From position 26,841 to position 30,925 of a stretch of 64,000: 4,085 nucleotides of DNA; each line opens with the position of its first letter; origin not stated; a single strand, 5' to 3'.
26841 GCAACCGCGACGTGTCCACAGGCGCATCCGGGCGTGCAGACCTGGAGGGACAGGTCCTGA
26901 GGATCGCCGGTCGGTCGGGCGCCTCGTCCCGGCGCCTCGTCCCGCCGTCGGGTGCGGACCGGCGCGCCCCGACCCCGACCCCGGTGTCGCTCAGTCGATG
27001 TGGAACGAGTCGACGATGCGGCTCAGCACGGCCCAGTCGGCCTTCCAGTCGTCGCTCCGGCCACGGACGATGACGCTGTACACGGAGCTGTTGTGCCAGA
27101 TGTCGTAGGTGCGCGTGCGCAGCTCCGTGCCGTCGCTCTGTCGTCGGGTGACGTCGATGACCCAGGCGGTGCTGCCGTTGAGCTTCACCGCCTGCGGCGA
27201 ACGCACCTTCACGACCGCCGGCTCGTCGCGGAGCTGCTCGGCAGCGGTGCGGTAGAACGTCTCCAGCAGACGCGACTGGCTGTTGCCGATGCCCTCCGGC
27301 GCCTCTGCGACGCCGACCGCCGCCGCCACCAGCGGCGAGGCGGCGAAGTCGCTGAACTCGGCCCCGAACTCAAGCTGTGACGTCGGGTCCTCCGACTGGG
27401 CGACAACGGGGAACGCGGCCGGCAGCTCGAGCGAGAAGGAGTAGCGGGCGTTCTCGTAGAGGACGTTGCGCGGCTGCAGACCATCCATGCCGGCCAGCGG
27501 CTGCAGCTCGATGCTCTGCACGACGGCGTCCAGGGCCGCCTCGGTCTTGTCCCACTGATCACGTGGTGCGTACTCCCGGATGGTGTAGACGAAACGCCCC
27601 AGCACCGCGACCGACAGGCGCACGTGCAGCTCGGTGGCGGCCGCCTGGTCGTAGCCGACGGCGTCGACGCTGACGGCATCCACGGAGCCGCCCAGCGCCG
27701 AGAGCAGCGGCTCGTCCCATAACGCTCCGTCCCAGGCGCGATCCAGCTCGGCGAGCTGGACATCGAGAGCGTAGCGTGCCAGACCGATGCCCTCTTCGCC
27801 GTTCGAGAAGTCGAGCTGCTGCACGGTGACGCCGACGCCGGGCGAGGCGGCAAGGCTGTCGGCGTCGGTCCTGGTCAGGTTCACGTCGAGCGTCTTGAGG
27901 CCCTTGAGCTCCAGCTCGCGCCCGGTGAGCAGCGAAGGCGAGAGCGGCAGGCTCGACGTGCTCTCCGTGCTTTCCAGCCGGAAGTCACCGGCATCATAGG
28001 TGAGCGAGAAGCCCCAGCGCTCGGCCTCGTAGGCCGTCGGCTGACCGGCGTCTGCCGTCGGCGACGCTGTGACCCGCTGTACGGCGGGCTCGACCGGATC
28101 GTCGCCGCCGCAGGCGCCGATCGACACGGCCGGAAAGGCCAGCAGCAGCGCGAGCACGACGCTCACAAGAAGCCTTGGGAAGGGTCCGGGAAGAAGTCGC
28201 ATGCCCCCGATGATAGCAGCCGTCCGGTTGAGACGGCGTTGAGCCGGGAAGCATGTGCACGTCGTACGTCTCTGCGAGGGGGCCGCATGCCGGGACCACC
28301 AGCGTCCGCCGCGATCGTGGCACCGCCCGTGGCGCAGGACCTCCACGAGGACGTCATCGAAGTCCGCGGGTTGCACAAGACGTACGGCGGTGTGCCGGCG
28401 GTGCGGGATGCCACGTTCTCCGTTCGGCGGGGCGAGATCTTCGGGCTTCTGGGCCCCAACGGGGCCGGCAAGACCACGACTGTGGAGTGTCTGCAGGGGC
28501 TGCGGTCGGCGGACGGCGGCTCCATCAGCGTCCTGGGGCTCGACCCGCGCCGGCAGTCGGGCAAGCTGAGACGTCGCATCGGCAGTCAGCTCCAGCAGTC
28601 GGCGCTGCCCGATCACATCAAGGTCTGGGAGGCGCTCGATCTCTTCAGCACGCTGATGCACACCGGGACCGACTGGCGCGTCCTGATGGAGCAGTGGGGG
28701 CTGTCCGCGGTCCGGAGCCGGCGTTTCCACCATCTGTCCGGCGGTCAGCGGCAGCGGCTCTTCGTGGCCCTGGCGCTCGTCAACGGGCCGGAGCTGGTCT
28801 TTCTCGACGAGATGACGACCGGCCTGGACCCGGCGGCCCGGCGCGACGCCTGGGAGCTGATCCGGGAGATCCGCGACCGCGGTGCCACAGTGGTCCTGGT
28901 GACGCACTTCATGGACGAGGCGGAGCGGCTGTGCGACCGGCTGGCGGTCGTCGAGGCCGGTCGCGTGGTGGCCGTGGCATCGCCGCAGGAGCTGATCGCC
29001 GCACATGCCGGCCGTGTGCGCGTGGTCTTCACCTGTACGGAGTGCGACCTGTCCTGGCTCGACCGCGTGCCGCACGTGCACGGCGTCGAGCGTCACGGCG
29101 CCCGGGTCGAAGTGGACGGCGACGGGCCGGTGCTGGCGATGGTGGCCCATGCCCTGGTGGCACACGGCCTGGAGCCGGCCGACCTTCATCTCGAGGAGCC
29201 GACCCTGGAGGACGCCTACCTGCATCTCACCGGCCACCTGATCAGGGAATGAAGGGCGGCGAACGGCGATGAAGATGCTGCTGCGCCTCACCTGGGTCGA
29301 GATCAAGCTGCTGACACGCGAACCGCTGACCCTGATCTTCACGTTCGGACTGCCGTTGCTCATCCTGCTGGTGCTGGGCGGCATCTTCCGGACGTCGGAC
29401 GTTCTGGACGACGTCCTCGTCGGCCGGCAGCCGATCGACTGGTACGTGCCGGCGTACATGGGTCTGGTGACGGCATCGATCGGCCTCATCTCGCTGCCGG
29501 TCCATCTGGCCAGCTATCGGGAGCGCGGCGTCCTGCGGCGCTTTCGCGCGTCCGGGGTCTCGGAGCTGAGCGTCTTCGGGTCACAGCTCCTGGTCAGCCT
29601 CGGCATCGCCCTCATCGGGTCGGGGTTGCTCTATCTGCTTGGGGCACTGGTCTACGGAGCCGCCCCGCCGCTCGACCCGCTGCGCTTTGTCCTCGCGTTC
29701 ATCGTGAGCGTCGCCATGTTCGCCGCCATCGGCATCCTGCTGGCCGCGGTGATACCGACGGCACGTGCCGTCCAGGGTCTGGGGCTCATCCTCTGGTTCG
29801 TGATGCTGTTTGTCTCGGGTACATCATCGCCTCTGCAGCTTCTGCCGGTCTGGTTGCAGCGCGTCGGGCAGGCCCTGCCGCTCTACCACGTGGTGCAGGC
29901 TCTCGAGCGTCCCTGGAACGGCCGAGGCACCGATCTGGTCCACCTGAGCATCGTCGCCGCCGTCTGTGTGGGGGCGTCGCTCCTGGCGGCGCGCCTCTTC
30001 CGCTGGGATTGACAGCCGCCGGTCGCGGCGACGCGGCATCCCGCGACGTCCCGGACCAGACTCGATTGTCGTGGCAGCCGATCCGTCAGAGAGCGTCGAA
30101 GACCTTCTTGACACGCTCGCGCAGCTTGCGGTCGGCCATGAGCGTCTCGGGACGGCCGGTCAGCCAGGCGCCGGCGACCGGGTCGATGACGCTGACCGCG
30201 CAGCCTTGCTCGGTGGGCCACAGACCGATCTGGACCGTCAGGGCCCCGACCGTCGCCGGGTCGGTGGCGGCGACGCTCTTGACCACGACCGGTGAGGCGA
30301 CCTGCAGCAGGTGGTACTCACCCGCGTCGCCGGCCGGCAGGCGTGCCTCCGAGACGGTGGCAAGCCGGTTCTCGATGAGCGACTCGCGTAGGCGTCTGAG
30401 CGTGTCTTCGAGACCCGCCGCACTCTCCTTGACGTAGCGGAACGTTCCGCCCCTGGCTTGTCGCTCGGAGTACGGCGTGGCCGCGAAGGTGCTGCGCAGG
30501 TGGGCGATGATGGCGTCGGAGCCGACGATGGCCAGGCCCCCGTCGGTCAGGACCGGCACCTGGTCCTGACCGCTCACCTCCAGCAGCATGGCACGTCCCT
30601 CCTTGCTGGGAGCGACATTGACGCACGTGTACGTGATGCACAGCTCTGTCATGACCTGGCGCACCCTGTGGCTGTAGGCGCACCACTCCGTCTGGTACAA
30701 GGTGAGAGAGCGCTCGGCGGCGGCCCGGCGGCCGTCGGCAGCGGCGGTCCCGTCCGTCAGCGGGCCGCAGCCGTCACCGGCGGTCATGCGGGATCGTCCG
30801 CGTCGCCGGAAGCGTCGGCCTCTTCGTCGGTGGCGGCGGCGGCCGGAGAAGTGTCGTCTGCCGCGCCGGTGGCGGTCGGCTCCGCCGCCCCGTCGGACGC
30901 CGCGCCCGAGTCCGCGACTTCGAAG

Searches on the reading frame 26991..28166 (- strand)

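Call 10: search_protein_families(library=pfam, proteins=[window:26991-28166:-], max_evalue=0.01)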
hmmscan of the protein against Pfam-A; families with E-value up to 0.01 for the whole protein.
window:26991-28166:- (391 aa): 1 family
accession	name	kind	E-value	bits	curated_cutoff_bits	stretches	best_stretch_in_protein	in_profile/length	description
PF01789.22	PsbP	-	0.00085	19.8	23.5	0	179-219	113-153/155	PsbP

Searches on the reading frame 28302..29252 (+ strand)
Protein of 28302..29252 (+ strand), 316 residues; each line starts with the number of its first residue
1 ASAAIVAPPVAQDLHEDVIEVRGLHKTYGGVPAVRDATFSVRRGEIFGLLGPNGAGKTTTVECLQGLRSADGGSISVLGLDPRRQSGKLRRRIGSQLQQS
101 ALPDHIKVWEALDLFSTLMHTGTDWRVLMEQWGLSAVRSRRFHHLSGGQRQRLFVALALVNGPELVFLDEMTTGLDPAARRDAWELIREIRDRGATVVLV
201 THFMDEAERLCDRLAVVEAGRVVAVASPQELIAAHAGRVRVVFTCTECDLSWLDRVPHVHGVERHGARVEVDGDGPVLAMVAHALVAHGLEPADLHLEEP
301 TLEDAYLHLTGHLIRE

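Call 10: search_protein_families(library=pfam, proteins=[window:28302-29252:+], max_evalue=0.01)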
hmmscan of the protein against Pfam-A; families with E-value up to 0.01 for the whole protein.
window:28302-29252:+ (316 aa): 8 families
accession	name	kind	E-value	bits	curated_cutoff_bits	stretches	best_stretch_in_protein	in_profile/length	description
PF00005.33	ABC_tran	-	7.3e-27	95.1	25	1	35-172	2-136/137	ABC transporter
PF13304.12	AAA_21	-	3.8e-13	50.6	27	2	141-202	234-298/304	AAA domain, putative AbiEii toxin, Type IV TA system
PF13604.12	AAA_30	-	1.9e-05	25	27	1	46-201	20-123/191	AAA domain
PF02463.25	SMC_N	-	0.00025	21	40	0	144-203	136-198/220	RecF/RecN/SMC N terminal domain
PF13401.12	AAA_22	-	0.0014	19.4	27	1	49-199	10-118/130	AAA domain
PF13476.12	AAA_23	-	0.002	19.2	27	1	44-65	19-40/201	AAA domain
PF13558.12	SbcC_Walker_B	-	0.0028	18.3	27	0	138-188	26-89/90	SbcC/RAD50-like, Walker B motif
PF13732.12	DrrA1-3_C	-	0.005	18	27.4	0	238-308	12-79/81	ATP-binding protein DrrA1-3-like, C-terminal domain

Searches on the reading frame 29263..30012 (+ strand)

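Call 10: search_protein_families(library=pfam, proteins=[window:29263-30012:+], max_evalue=0.01)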
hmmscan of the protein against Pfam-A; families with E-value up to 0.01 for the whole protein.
window:29263-30012:+ (249 aa): 4 families
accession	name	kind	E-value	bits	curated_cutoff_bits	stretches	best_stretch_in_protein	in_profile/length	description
PF01061.29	ABC2_membrane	-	1.5e-21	77.3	26.9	1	8-214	5-206/211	ABC-2 type transporter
PF12698.13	ABC2_membrane_3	-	3.4e-16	59.7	31.6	1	61-239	164-345/347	ABC-2 family transporter protein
PF12051.14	DUF3533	-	0.0013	18.2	27.6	1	142-215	278-353/380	Protein of unknown function (DUF3533)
PF12679.13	ABC2_membrane_2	-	0.0021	17.8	27.2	1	110-246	121-278/283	ABC-2 family transporter protein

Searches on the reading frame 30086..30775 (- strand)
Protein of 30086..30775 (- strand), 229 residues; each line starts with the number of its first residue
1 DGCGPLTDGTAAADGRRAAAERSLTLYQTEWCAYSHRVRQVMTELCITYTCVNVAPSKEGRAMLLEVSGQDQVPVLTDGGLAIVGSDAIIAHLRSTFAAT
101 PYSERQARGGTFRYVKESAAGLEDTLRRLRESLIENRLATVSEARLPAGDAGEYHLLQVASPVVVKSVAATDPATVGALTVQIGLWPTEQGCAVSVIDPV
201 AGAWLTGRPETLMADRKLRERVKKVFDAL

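Call 10: search_protein_families(library=pfam, proteins=[window:30086-30775:-], max_evalue=0.01)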
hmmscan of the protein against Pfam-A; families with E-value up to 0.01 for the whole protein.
window:30086-30775:- (229 aa): 4 families
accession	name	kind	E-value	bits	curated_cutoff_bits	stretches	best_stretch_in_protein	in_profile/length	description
PF13417.12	GST_N_3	-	5.6e-13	49.5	22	1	26-99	1-73/75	Glutathione S-transferase, N-terminal domain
PF00462.30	Glutaredoxin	-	4.5e-10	40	22.9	1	25-77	2-54/60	Glutaredoxin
PF13409.12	GST_N_2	-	1e-08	36.1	25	1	31-93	1-67/70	Glutathione S-transferase, N-terminal domain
PF02798.26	GST_N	-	1.9e-05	25.3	20.9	1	23-93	2-74/76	Glutathione S-transferase, N-terminal domain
